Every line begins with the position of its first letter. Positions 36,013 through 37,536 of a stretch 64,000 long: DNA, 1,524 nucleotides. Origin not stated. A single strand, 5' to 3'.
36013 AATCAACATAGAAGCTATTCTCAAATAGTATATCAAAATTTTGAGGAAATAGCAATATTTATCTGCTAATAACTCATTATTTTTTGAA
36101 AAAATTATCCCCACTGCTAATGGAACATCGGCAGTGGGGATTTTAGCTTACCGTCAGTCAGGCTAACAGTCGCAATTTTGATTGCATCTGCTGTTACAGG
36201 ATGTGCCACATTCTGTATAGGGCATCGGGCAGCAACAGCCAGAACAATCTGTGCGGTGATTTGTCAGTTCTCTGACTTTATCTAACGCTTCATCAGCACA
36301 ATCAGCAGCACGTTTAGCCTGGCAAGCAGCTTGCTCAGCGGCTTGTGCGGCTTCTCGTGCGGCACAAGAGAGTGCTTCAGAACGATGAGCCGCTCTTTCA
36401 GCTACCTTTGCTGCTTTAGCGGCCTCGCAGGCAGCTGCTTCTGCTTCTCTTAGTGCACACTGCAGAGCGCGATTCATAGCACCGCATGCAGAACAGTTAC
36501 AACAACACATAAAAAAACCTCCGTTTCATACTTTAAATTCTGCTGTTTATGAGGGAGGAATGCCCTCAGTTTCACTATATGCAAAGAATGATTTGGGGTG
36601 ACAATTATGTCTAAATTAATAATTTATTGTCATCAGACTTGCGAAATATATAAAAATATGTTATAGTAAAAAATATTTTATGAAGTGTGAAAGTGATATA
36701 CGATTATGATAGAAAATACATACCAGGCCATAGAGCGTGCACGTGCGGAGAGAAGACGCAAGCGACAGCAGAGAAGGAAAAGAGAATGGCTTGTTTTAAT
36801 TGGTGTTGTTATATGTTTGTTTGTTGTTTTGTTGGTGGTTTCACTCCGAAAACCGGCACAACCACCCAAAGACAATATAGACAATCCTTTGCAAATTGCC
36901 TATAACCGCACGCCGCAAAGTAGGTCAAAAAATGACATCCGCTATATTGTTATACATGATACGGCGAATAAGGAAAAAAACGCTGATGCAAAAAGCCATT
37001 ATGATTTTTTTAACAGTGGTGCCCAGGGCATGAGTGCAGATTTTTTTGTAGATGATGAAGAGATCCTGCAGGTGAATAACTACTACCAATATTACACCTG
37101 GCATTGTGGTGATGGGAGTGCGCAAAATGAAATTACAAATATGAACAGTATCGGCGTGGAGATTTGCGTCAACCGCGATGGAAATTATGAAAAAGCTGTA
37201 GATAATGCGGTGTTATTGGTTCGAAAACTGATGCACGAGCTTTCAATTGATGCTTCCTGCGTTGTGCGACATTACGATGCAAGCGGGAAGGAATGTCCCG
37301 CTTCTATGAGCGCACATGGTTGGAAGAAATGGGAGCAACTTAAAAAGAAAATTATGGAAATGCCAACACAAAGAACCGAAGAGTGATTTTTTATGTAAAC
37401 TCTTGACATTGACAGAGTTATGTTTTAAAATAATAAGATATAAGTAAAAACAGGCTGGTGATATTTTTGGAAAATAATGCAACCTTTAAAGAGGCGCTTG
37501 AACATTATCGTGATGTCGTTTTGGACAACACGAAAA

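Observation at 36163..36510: Orphan 115-aa protein: metallothionein-like Cys clusters capping an Ala/Glu-rich helical core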

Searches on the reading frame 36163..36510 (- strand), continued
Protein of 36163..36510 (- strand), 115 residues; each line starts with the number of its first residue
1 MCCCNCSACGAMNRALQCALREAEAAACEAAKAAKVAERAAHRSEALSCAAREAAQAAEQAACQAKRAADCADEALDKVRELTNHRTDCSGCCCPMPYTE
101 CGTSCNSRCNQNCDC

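Call 53: search_protein_families(library=pfam, alignment_id=A2, max_evalue=1)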
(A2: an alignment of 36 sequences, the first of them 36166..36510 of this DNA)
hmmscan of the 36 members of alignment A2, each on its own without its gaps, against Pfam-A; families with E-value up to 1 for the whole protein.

A. member 1, window:36166-36510:- (115 aa): 1 family
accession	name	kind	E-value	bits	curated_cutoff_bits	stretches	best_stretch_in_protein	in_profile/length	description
PF11932.13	DUF3450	-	0.02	14.7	32.6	1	2-88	4-90/241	Protein of unknown function (DUF3450)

B. families by the number of members that match (of 36 scanned): 34 families (the first 25 are shown)
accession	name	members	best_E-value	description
PF16731.10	GARP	9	0.00052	Glutamic acid/alanine-rich protein of Trypanosoma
PF11839.13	Alanine_zipper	8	0.0089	Alanine-zipper, major outer membrane lipoprotein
PF08667.16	BetR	3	0.035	BetR domain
PF07730.19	HisKA_3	3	0.057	Histidine kinase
PF06791.18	TMP_2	2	0.048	Prophage tail length tape measure protein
PF03007.21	WS_DGAT_cat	2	0.058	Wax ester synthase/diacylglycerol acyltransferase catalytic domain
PF17100.10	NACHT_N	2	0.059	N-terminal domain of NWD NACHT-NTPase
PF08972.17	DUF1902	2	0.12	Domain of unknown function (DUF1902)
PF09831.14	DUF2058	2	0.31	Uncharacterized protein conserved in bacteria (DUF2058)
PF13393.11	tRNA-synt_His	1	0.013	Histidyl-tRNA synthetase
PF04871.18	Uso1_p115_C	1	0.017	Uso1 / p115 like vesicle tethering protein, C terminal region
PF05806.17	Noggin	1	0.019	Noggin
PF11932.13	DUF3450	1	0.02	Protein of unknown function (DUF3450)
PF00428.24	Ribosomal_60s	1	0.024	60s Acidic ribosomal protein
PF05242.16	GLYCAM-1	1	0.038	Glycosylation-dependent cell adhesion molecule 1 (GlyCAM-1)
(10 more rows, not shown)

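Call 54: search_protein_families(library=ncbifam, proteins=[L010:4128-4904:+, L006:1550-1819:-, L006:1816-2151:-, L006:202-441:-, L006:9518-9742:-, L006:8675-9271:-], max_evalue=0.001)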
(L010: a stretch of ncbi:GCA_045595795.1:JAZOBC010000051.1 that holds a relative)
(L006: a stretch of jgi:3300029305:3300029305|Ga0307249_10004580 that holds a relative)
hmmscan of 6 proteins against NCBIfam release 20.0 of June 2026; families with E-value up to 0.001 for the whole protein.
L010:4128-4904:+ (258 aa): 76 families (the best 25 are shown)
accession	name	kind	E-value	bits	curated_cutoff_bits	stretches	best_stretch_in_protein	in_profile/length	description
NF006071.0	PRK08215.1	equivalog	8.4e-139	461.4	372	1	3-258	2-257/258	RNA polymerase sporulation sigma factor SigG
TIGR02850.1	spore_sigG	equivalog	5.3e-135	448.8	457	1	5-258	1-254/254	RNA polymerase sporulation sigma factor SigG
NF004052.0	PRK05572.1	subfamily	4.7e-93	311.3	311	1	15-257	9-249/252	SigF/SigG family RNA polymerase sporulation sigma factor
TIGR02885.1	spore_sigF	equivalog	1.2e-91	306.7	321.45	1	28-258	1-231/231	RNA polymerase sporulation sigma factor SigF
TIGR02980.1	SigBFG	subfamily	6.7e-80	268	234.35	1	36-257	1-225/227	SigB/SigF/SigG family RNA polymerase sigma factor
NF005514.0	PRK07122.1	subfamily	7.5e-43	146.6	372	1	36-255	38-260/264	RNA polymerase sigma factor SigF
NF005644.0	PRK07408.1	subfamily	1.3e-41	143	261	1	25-257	13-252/258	RNA polymerase sigma factor SigF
TIGR02835.1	spore_sigmaE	equivalog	7.4e-41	140.1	348.6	2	3-120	17-134/234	RNA polymerase sporulation sigma factor SigE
NF006158.0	PRK08301.1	equivalog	2.7e-40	138.3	339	2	5-120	26-141/241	RNA polymerase sporulation sigma factor SigE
TIGR02941.1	Sigma_B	equivalog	3.3e-39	134.9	315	1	24-256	14-251/255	RNA polymerase sigma factor SigB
NF004471.0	PRK05803.1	subfamily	2.3e-38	131.7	252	2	19-121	31-133/235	RNA polymerase sporulation sigma factor SigK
TIGR02937.1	sigma70-ECF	superfamily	5e-37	127.1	42.9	1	38-257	1-164/165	sigma-70 family RNA polymerase sigma factor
NF006666.0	PRK09210.1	equivalog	1.6e-36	126.4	572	1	15-255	109-357/370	RNA polymerase sigma factor RpoD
TIGR02846.1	spore_sigmaK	equivalog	2.3e-35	122.2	298.65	2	19-121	29-131/227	RNA polymerase sporulation sigma factor SigK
TIGR02393.1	RpoD_Cterm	equivalog_domain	3.3e-35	121.8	354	1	39-256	1-226/238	RNA polymerase sigma factor RpoD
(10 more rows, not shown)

L006:1550-1819:- (89 aa): 1 family
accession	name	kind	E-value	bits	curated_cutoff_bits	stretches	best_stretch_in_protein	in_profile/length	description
TIGR02862.1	spore_BofA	subfamily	1.7e-13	50.7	53.35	1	8-84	5-81/83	pro-sigmaK processing inhibitor BofA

L006:1816-2151:- (111 aa): 0 families

L006:202-441:- (79 aa): 1 family
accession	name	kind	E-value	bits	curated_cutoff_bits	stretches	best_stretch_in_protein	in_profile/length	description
TIGR02888.1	spore_YlmC_YmxH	subfamily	8.9e-24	83.5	44.2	1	4-74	2-75/76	YlmC/YmxH family sporulation protein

L006:9518-9742:- (74 aa): 0 families

L006:8675-9271:- (198 aa): 0 families

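Call 59: find_homologous_proteins(query=A2, max_evalue=0.001)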
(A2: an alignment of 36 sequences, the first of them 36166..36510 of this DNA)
Query A2 (36 sequences) (115 aa, profile of the alignment): 36 proteins with E <= 0.001 among 8000 candidates.
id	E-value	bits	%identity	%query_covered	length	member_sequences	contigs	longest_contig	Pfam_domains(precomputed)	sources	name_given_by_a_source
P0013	9.8e-33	130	47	81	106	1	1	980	-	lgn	-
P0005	2.5e-32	129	41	90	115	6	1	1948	-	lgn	-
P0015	1.8e-31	126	49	32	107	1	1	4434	-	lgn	-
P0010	2.2e-31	126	48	70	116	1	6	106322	-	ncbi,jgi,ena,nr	ncbi:MAG: hypothetical protein E7400_02725 [Ruminococcaceae bacterium]|nr:hypothetical protein [Osci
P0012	2.8e-31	126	57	24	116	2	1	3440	-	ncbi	-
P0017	6.7e-31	124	46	39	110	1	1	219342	-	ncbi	-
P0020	8.2e-31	124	53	59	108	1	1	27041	-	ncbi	-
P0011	1.1e-30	124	-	-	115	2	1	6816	-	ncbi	-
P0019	2.3e-30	123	59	30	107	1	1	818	-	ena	-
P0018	1.3e-29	120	48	70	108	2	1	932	-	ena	-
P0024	4.8e-29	118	40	83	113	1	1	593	-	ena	-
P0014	1.5e-28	117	37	49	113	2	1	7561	-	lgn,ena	-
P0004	2.7e-28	116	50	35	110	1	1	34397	-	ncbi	-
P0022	1.9e-27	113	56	30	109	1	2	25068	-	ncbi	-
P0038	1.2e-26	111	43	70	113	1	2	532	-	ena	-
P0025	7.2e-24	102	79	12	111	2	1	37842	-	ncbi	-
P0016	1.6e-20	91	57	90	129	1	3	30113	-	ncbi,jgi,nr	ncbi:MAG: hypothetical protein E7414_06025 [Ruminococcaceae bacterium]|nr:hypothetical protein [Osci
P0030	1.4e-15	75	-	-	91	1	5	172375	-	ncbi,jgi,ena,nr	ncbi:MAG: hypothetical protein E7402_02050 [Ruminococcaceae bacterium]|nr:hypothetical protein [Osci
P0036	1.9e-15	75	-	-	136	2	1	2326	-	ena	-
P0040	1.5e-14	72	60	9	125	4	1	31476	-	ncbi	-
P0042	2.4e-14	71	40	63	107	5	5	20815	-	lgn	-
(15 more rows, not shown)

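Call 61: find_encoding_contigs(protein=P0040, flank=4000, max_places=1)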
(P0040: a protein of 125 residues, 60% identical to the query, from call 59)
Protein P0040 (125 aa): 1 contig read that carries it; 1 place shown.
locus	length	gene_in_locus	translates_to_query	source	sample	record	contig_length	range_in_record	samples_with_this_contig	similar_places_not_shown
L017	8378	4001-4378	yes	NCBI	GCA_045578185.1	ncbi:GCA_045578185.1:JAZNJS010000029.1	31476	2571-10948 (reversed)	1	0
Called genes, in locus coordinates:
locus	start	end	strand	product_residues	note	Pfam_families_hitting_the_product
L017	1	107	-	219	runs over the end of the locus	PF06971:Put_DNA-bind_N, PF01408:GFO_IDH_MocA, PF02629:CoA_binding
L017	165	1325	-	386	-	PF00180:Iso_dh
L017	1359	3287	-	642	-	PF00330:Aconitase, PF00694:Aconitase_C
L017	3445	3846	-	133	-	PF12773:DZR (faint), PF13248:Zn_ribbon_3 (faint)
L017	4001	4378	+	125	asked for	-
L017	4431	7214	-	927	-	PF03699:UPF0182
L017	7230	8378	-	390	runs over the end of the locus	PF02881:SRP54_N, PF25199:nSTAND_NTPase5 (weak), PF13604:AAA_30 (weak), PF13401:AAA_22 (weak), PF00448:SRP54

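Call 62: find_encoding_contigs(protein=P0042, flank=4000, max_places=1)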
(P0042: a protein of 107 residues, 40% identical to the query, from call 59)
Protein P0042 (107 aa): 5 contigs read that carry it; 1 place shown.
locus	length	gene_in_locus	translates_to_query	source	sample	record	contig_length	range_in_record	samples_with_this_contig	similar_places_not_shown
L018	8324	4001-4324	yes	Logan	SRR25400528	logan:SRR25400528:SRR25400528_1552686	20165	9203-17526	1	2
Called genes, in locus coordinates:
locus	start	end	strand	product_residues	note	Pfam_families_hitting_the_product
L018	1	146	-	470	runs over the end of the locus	PF01235:Na_Ala_symp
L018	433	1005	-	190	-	PF00383:dCMP_cyt_deam_1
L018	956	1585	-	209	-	PF14681:UPRTase, PF00156:Pribosyltran (weak)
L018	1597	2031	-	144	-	PF02502:LacAB_rpiB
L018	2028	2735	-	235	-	PF00814:TsaD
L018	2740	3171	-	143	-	PF02367:TsaE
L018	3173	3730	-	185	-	-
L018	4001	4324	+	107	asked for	-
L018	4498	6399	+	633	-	PF02518:HATPase_c (weak), PF13589:HATPase_c_3, PF00183:HSP90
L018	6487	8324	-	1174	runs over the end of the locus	PF07581:Glug (faint), PF28175:T4SS_LegC2C7 (faint), PF26039:Dcst2 (faint)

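Call 63: find_encoding_contigs(protein=P0036, flank=4000, max_places=1)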
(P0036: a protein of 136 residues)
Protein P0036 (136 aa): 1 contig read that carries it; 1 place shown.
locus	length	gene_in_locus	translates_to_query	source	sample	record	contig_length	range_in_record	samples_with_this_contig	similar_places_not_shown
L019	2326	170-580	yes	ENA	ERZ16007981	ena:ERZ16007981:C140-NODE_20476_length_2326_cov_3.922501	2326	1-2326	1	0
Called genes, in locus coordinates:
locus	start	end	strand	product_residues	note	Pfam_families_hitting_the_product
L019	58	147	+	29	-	-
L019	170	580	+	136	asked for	-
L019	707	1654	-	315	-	PF00248:Aldo_ket_red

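Call 69: list_cluster_members(proteins=[window:36166-36510:-, window:33885-35297:-, window:37458-38819:+])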
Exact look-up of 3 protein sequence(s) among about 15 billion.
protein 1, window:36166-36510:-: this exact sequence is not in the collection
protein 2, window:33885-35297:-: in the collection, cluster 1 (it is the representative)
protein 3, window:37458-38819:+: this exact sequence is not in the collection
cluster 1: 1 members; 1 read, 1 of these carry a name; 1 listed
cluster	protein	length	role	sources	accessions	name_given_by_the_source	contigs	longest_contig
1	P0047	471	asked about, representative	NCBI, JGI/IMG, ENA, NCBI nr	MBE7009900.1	MAG: cysteine--tRNA ligase [Ruminococcaceae bacterium] | cysteine--tRNA ligase [Oscillospiraceae bacterium]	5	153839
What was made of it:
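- The exact sequence is absent from the cluster table (call 69).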

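Call 70: search_protein_families(library=ncbifam, alignment_id=A2, max_evalue=0.1)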
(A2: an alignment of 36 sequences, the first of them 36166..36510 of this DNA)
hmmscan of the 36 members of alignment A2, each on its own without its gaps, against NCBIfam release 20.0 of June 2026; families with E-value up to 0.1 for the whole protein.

A. member 1, window:36166-36510:- (115 aa): 0 families

B. families by the number of members that match (of 36 scanned): 22 families
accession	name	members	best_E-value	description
TIGR04319.1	SerAla_Lrha_rpt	16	5.1e-05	Ser-Ala-175 repeat protein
NF010381.0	PRK13808.1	8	0.026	adenylate kinase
NF007065.0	PRK09510.1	4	0.0013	cell envelope integrity protein TolA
NF052675.1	XAC1346_fam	3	0.0012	XAC1346 family secretion chaperone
NF040598.1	Ala_zip_lipo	3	0.0019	Lpp/OprI family alanine-zipper lipoprotein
TIGR02946.1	acyl_WS_DGAT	2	0.0097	wax ester/triacylglycerol synthase family O-acyltransferase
NF040765.1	adhesion_FAF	2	0.01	adhesion factor FAF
NF033593.1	transpos_ISNCY_1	2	0.063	ISNCY family transposase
NF008916.0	PRK12278.1-4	1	0.0063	50S ribosomal protein L21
NF002572.0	PRK02224.1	1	0.014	DNA double-strand break repair ATPase Rad50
NF004760.0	PRK06091.1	1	0.018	acyl-CoA synthetase FdrA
TIGR01226.1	phe_am_lyase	1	0.023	phenylalanine ammonia-lyase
NF033578.1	transpos_IS5_1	1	0.031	IS5 family transposase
NF004793.0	PRK06141.1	1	0.032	bifunctional Delta(1)-pyrroline-2-carboxylate/Delta(1)-piperideine-2-carboxylate reductase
TIGR01368.1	CPSaseIIsmall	1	0.036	glutamine-hydrolyzing carbamoyl-phosphate synthase small subunit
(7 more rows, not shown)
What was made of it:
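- On Alanine-zipper / Alacoil coiled coils: 3 of 36 hit NF040598 (calls 53, 70).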

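Call 71: search_protein_families(library=phrogs, proteins=[window:36166-36510:-, P0010, P0030, P0040], max_evalue=0.1)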
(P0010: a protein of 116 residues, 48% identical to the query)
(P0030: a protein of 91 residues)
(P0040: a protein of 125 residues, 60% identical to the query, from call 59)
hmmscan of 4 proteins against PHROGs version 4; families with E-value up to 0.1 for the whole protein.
window:36166-36510:- (115 aa): 3 families
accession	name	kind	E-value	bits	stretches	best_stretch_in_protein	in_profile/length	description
phrog_19280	-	unknown function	0.0058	16.3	1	14-77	128-191/623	-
phrog_6065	-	unknown function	0.025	15.9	1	45-84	69-108/112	-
phrog_24159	-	tail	0.033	13.4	1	13-81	210-278/972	tail fiber protein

P0010 (116 aa): 7 families
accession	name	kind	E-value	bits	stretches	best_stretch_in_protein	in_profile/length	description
phrog_5481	-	tail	0.0025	17.3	1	17-76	105-164/1043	tail fiber protein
phrog_13980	-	tail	0.0063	16.3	1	20-84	197-261/756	tail fiber protein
phrog_20680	-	unknown function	0.036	14.6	1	19-84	69-134/253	-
phrog_22285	-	tail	0.039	13.4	1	19-78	46-105/802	tail fiber protein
phrog_24369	-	tail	0.039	12.5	1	7-105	136-234/1396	tail fiber protein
phrog_19280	-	unknown function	0.079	12.5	1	21-73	171-223/623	-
phrog_2636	-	tail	0.088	12.8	1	24-89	136-202/568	tail fiber protein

P0030 (91 aa): 3 families
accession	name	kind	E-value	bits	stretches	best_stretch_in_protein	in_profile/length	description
phrog_19280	-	unknown function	0.003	17.2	1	16-73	166-223/623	-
phrog_20680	-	unknown function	0.0044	17.6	1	17-80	67-130/253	-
phrog_6129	-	unknown function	0.0063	17.2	1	14-72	148-205/277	-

P0040 (125 aa): 2 families
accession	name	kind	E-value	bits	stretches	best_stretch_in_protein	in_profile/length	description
phrog_19280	-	unknown function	0.0076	15.9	1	18-82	134-198/623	-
phrog_788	-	tail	0.017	15.9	1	17-85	154-222/297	tail protein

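Call 78: predict_structure(alignment_id=A3)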
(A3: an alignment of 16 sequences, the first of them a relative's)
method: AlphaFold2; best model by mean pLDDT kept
length: 116 residues; sequences in the alignment: 16
mean_pLDDT: 75.9   pTM: 0.34
mean pLDDT of the five models: 75.9, 76.0, 75.6, 74.7, 74.0
residues with pLDDT >= 90: 44; 70-90: 33; 50-70: 11; < 50: 28
segments of 3 or more residues with pLDDT < 50: 1-4, 94-116
pLDDT, mean of each block of 10 residues (from residue 1): 53 85 93 91 91 91 91 91 80 46 43 43
secondary structure, 60 per line:
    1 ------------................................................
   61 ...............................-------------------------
elements in order: H13-91

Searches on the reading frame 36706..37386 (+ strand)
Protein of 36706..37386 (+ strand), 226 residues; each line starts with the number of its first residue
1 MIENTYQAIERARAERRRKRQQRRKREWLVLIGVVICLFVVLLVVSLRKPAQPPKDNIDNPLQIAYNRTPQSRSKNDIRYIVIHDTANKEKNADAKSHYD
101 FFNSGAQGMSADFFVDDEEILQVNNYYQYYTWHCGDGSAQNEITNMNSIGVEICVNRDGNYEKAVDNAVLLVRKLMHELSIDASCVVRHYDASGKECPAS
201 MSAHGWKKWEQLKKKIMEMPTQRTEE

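Call 37: search_protein_families(library=pfam, proteins=[window:36706-37386:+], max_evalue=0.001)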
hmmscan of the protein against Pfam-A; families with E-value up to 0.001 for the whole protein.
window:36706-37386:+ (226 aa): 1 family
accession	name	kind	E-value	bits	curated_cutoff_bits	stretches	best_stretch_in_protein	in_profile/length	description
PF01510.30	Amidase_2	-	6.2e-20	72.3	26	1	75-199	2-130/131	N-acetylmuramoyl-L-alanine amidase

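Call 43: search_protein_families(library=ncbifam, proteins=[window:36706-37386:+], max_evalue=0.00001)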
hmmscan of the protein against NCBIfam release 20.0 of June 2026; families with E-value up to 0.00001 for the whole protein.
window:36706-37386:+ (226 aa): 0 families
